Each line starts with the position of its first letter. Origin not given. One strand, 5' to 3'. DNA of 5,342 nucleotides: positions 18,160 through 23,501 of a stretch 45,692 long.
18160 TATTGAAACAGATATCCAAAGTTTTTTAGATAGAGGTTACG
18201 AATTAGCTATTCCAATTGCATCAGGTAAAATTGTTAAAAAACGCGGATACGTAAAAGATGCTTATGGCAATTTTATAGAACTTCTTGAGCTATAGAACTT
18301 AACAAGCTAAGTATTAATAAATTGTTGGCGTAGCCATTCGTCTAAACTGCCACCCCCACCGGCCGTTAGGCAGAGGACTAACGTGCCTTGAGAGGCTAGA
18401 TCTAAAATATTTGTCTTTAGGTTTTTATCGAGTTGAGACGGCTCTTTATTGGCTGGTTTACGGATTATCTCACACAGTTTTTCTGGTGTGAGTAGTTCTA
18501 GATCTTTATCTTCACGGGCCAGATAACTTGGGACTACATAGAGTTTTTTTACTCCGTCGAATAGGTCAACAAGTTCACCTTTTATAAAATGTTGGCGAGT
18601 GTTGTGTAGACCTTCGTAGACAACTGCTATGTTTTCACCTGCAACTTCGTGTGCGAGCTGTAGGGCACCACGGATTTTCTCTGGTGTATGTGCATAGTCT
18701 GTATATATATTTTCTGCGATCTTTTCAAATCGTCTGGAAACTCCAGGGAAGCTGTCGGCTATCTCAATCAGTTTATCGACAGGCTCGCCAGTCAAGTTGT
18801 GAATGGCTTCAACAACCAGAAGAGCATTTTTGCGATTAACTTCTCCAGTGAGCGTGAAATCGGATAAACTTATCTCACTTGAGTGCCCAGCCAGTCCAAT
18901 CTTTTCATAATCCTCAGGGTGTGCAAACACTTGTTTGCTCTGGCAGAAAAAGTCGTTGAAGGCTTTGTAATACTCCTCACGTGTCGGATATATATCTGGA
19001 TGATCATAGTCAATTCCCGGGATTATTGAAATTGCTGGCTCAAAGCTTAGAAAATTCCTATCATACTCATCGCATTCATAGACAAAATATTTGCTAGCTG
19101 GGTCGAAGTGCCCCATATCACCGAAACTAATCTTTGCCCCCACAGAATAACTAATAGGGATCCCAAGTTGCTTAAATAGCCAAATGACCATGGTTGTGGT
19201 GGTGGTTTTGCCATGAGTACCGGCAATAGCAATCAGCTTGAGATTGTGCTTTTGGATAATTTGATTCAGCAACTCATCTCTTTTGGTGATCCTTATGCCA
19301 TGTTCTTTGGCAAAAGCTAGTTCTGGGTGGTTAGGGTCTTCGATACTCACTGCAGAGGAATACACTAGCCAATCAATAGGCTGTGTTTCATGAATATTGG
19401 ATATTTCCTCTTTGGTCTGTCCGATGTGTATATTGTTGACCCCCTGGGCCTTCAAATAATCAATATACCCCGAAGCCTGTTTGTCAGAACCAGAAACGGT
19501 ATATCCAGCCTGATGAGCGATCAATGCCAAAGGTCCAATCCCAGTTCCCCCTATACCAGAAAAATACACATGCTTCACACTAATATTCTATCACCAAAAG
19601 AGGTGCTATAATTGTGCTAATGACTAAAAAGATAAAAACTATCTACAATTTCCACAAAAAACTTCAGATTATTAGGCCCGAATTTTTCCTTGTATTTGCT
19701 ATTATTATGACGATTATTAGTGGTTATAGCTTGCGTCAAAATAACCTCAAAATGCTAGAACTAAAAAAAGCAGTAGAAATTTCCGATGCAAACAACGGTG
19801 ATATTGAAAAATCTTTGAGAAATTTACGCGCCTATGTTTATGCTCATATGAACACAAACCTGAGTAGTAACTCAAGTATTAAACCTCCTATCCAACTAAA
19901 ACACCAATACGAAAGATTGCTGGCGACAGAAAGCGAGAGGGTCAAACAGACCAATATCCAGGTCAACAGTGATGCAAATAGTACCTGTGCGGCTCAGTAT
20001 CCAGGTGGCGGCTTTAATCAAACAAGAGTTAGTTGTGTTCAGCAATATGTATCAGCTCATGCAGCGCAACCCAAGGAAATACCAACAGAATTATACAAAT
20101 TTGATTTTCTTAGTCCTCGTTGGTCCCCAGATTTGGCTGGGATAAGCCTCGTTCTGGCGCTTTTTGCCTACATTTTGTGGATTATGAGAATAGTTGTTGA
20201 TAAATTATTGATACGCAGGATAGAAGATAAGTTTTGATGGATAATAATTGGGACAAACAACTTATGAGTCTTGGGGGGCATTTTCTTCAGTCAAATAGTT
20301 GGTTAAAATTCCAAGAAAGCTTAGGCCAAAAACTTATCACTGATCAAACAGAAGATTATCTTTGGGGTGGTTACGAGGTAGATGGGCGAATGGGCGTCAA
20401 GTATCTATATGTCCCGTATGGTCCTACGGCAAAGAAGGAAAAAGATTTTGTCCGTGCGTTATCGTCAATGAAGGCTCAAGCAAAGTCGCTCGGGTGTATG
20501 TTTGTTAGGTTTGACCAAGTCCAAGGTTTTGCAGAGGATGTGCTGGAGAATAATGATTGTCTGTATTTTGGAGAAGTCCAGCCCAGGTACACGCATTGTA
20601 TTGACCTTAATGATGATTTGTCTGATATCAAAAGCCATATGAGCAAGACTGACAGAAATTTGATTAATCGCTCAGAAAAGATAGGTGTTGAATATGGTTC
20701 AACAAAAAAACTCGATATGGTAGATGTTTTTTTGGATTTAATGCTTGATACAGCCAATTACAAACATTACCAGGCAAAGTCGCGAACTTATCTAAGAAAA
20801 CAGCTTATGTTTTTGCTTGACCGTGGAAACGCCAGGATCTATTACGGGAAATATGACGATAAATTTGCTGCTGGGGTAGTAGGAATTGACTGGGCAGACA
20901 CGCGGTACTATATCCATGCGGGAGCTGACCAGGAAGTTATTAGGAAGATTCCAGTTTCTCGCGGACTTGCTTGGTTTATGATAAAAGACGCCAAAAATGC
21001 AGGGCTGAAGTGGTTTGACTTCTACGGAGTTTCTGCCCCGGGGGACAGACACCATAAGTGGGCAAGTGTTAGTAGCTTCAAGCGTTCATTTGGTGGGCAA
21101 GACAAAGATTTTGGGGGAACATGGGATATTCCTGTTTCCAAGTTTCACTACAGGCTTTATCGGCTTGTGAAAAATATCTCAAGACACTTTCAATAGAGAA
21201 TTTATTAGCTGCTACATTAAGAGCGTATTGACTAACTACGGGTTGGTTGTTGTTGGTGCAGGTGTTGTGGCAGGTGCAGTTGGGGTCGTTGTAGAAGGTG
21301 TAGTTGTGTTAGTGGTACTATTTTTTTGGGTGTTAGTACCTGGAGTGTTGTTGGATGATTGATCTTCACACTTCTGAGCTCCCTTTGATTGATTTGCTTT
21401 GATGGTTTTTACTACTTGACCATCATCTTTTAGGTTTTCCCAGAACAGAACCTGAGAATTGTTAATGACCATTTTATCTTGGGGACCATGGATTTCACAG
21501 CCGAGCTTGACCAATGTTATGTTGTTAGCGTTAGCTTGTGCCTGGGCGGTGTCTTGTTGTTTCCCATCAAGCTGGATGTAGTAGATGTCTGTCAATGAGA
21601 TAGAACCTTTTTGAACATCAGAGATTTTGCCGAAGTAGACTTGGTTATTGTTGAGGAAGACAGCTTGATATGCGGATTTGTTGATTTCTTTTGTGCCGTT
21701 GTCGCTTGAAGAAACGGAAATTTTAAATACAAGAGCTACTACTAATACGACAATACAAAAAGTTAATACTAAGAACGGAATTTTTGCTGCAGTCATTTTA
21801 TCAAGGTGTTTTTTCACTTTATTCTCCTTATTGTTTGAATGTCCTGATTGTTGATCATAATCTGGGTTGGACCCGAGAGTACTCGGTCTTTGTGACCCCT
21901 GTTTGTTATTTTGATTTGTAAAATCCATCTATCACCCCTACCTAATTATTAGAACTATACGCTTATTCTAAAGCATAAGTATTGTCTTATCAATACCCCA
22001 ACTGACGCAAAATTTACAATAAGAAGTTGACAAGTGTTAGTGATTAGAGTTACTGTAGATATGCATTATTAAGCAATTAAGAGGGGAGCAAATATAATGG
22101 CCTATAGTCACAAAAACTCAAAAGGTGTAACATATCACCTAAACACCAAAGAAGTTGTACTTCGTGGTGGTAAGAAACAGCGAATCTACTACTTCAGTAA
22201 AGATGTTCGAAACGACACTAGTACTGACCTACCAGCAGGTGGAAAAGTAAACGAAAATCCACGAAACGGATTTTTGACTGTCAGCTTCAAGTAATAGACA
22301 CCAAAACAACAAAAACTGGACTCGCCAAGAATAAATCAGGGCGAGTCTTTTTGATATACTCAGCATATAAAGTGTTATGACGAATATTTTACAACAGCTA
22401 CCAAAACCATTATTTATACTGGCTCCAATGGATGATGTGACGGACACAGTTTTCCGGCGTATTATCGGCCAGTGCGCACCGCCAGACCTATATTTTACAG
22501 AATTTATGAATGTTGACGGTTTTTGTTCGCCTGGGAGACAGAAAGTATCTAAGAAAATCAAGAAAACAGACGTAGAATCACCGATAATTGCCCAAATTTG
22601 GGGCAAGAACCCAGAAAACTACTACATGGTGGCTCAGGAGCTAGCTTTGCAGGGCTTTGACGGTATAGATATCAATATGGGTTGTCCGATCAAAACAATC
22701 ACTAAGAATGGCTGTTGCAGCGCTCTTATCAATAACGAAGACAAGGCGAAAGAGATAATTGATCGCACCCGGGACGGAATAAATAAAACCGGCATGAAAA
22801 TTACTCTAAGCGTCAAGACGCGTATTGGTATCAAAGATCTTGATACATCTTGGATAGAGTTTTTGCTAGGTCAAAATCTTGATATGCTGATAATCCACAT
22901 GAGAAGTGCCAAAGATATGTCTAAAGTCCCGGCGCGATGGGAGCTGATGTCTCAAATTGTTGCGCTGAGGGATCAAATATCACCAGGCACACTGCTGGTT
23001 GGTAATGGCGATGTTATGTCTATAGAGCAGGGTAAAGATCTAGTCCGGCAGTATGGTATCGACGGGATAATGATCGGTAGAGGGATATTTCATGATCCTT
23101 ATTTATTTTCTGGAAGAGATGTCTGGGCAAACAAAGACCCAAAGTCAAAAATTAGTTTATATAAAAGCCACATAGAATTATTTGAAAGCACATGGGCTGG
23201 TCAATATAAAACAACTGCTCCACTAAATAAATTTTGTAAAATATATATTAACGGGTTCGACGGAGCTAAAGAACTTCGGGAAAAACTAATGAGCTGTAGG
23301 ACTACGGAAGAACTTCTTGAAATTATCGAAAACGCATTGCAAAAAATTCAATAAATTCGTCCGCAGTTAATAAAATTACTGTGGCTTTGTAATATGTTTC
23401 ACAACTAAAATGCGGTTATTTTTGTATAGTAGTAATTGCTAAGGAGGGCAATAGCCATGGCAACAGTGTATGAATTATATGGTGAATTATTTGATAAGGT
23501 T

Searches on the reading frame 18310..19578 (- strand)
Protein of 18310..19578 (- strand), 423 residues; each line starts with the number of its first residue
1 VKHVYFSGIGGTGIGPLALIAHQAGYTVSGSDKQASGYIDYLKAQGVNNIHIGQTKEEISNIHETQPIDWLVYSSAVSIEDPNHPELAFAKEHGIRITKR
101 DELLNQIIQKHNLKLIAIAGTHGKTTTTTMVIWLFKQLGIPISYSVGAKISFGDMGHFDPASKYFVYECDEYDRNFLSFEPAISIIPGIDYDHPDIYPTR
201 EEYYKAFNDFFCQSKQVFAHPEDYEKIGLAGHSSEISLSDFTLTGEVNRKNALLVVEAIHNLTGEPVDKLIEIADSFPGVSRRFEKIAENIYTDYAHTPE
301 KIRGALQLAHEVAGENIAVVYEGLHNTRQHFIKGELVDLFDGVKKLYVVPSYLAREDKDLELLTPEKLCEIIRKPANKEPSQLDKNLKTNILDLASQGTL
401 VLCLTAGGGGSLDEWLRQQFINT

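Call 93: search_protein_families(library=pfam, proteins=[window:18310-19578:-], max_evalue=0.0001)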
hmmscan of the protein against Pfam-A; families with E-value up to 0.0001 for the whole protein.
window:18310-19578:- (423 aa): 3 families
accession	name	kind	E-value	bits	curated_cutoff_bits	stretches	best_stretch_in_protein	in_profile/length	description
PF01225.30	Mur_ligase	-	4.6e-17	62.6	21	1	3-110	1-93/95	Mur ligase family, catalytic domain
PF08245.18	Mur_ligase_M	-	7.8e-10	39.5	24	1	118-215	1-114/200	Mur ligase middle domain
PF02875.26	Mur_ligase_C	-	6e-08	34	28.4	1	282-406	1-126/127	Mur ligase, glutamate ligase domain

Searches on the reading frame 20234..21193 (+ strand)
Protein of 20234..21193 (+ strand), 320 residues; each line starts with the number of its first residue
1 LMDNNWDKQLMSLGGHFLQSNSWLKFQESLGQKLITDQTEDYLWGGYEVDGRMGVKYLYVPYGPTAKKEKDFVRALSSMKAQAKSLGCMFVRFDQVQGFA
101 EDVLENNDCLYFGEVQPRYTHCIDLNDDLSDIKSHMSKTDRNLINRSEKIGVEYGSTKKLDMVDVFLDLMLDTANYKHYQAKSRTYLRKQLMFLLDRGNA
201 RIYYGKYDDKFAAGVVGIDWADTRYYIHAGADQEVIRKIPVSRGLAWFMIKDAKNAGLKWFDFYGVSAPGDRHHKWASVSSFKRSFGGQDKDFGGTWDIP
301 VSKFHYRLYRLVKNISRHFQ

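Call 93: search_protein_families(library=pfam, proteins=[window:20234-21193:+], max_evalue=0.0001)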
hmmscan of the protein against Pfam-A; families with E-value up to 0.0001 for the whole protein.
window:20234-21193:+ (320 aa): 2 families
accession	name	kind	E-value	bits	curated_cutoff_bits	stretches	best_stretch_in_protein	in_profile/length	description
PF02388.22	FemAB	-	3.7e-27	95.6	24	2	211-313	307-405/406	FemAB family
PF13480.13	Acetyltransf_6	-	3.1e-13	50.5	22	1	137-275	4-142/143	Acetyltransferase (GNAT) domain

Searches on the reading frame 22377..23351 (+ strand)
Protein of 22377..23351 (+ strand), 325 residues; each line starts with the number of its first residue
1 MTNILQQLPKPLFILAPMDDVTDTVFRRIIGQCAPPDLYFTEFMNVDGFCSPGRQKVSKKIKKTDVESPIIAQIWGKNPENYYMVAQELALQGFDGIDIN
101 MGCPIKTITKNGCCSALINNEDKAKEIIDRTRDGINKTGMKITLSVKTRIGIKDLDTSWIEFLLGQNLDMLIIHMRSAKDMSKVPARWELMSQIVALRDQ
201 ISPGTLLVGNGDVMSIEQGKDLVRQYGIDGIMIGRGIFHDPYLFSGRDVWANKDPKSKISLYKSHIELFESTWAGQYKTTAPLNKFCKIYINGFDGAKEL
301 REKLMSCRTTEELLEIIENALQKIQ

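Call 93: search_protein_families(library=pfam, proteins=[window:22377-23351:+], max_evalue=0.0001)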
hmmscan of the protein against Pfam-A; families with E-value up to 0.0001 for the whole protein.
window:22377-23351:+ (325 aa): 1 family
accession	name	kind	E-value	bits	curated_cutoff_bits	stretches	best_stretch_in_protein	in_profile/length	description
PF01207.24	Dus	-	1e-49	169.8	20.4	1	14-322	1-308/311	Dihydrouridine synthase (Dus)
